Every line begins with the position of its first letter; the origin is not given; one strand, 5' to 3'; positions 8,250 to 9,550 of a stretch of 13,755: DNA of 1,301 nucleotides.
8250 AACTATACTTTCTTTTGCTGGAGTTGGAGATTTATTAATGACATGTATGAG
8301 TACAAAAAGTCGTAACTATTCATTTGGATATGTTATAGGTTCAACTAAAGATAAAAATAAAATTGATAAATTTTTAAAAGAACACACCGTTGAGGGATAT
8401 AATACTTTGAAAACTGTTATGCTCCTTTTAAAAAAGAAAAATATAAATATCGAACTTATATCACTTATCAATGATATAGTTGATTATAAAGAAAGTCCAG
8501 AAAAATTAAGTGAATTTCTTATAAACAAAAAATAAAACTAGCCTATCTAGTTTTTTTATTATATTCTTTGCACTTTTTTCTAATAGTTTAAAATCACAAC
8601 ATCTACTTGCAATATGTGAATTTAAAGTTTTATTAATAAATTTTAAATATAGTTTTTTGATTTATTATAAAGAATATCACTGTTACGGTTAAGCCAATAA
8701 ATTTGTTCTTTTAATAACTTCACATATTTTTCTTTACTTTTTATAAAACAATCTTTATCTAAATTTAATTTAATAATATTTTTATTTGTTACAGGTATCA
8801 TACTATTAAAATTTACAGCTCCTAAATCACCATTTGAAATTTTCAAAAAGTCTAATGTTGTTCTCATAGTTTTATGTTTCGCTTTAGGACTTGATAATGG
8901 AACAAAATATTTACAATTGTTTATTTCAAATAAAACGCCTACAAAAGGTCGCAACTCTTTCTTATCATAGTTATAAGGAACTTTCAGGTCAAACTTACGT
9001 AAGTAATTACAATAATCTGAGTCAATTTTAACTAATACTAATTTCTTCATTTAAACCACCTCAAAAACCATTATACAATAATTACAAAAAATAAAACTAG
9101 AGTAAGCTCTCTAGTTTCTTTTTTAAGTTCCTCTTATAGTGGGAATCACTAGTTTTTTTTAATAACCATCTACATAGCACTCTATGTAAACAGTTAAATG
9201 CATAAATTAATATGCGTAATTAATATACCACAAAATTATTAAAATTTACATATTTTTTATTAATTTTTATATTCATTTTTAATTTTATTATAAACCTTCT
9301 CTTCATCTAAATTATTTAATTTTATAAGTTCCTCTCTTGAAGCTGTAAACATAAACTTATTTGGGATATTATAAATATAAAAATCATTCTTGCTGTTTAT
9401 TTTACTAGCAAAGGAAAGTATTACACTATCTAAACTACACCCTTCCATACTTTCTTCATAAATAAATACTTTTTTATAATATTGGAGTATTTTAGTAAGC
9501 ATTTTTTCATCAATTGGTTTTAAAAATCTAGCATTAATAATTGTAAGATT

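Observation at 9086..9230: No canonical ToxI array: a hairpin/A-tract region with about 37-nt quasi-periodicity ends in a terminator upstream of toxN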

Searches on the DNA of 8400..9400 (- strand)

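Call 6: search_rna_families(source=window, start=8400, end=9400, threshold=evalue, max_evalue=10, show_alignments=3)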
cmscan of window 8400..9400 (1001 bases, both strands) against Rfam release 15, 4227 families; matches with E-value up to 10: 2.
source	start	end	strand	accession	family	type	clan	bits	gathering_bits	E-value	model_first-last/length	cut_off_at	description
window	8849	8937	-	RF02788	snoTBR6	Gene; snRNA; snoRNA; CD-box;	-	18.1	37.6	2.8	1-83/83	no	Small nucleolar RNA TBR6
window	9095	9183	+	RF01455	DPB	Cis-reg;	-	17.7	40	9.7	1-86/86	no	Stem loopII regulatory element in POLB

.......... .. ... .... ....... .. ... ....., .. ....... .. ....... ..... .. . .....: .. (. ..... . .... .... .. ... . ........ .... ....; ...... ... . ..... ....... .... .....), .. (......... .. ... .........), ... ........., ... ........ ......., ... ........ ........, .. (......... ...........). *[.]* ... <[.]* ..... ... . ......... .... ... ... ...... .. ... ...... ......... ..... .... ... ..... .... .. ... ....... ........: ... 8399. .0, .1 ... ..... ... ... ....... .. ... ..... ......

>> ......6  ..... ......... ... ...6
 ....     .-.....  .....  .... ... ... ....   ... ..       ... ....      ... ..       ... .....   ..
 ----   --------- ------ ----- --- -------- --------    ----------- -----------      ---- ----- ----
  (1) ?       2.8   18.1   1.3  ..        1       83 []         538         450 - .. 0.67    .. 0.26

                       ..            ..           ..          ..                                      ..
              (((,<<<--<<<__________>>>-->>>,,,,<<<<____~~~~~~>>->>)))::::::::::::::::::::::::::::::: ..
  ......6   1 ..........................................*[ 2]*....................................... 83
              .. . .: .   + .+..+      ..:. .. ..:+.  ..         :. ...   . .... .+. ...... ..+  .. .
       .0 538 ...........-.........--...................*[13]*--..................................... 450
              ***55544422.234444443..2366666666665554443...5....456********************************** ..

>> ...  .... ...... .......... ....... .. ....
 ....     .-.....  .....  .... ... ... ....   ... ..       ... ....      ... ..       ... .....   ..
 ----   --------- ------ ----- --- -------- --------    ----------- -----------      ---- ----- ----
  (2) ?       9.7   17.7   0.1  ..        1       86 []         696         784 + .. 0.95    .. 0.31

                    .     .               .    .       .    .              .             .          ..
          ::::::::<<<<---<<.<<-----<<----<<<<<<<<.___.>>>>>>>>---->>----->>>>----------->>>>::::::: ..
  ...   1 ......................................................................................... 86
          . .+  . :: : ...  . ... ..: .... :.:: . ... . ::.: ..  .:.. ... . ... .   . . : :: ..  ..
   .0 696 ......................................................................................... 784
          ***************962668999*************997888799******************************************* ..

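Call 30: search_with_rna_model(model_id=R1, sources=[L001, L003, L010, L013, L018, L024, L060, L083, L086, L009, L039, L082], max_evalue=1)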
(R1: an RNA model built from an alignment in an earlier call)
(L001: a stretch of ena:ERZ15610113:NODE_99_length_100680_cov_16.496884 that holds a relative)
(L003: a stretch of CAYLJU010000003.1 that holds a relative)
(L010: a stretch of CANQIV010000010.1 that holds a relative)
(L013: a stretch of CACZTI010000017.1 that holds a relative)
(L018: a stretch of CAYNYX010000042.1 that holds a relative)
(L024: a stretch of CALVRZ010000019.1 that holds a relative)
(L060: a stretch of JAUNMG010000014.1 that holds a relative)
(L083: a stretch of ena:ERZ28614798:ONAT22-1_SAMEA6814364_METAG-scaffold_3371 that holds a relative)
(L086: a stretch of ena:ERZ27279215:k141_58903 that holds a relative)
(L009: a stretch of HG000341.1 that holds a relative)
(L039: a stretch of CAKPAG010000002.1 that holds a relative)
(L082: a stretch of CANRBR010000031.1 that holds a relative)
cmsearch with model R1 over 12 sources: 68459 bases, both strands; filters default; matches with E-value up to 1: 35.
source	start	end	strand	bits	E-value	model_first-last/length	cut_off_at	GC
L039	2182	2216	+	49.3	9.5e-07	1-35/35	no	0.4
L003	2398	2432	+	48.8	1.2e-06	1-35/35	no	0.46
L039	2112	2146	+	47.9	1.7e-06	1-35/35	no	0.34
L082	2358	2391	+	47.7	1.9e-06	1-35/35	no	0.41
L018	2301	2334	+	47.1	2.3e-06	1-35/35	no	0.41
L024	2367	2400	+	47.1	2.3e-06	1-35/35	no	0.41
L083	1393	1427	+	46.5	3.1e-06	1-35/35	no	0.46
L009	2334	2367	+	44.7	6.5e-06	1-35/35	no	0.41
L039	2148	2181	+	44.2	8e-06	1-35/35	no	0.44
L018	2267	2300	+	43.8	9.8e-06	1-35/35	no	0.41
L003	2364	2397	+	43.7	1e-05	1-35/35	no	0.38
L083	1359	1392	+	43.7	1e-05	1-35/35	no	0.38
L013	2077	2110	+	43.7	1e-05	1-35/35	no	0.38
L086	1393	1426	+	43.3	1.2e-05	1-35/35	no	0.32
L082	2147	2180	+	42.6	1.6e-05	1-35/35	no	0.44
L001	5826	5859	+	42.4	1.8e-05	1-35/35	no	0.35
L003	2330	2363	+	42.4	1.8e-05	1-35/35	no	0.35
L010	2314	2347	+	42.4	1.8e-05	1-35/35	no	0.35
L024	2401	2434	+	42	2.1e-05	1-35/35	no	0.44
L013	2043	2076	+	41.5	2.5e-05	1-35/35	no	0.41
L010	2382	2415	+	41.4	2.6e-05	1-35/35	no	0.38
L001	5860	5893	+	41.4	2.6e-05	1-35/35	no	0.38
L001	5894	5927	+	41.4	2.6e-05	1-35/35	no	0.38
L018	2335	2368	+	41.3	2.7e-05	1-35/35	no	0.29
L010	2348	2381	+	40.9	3.2e-05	1-35/35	no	0.41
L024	2332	2366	+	40.9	3.3e-05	1-35/35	no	0.4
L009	2300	2333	+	40.5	3.8e-05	1-35/35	no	0.29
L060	2353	2386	+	39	7.2e-05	1-35/35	no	0.32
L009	2266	2299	+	37.8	0.00012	1-35/35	no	0.32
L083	1325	1358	+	36.7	0.00019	1-35/35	no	0.38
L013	2112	2144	+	33.8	0.00064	2-35/35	no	0.42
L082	2240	2271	+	24.4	0.034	1-35/35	no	0.44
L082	2299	2330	+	24.4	0.034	1-35/35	no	0.44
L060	2388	2420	+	22.5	0.074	2-35/35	no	0.42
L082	2181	2218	+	22.4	0.077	1-35/35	no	0.42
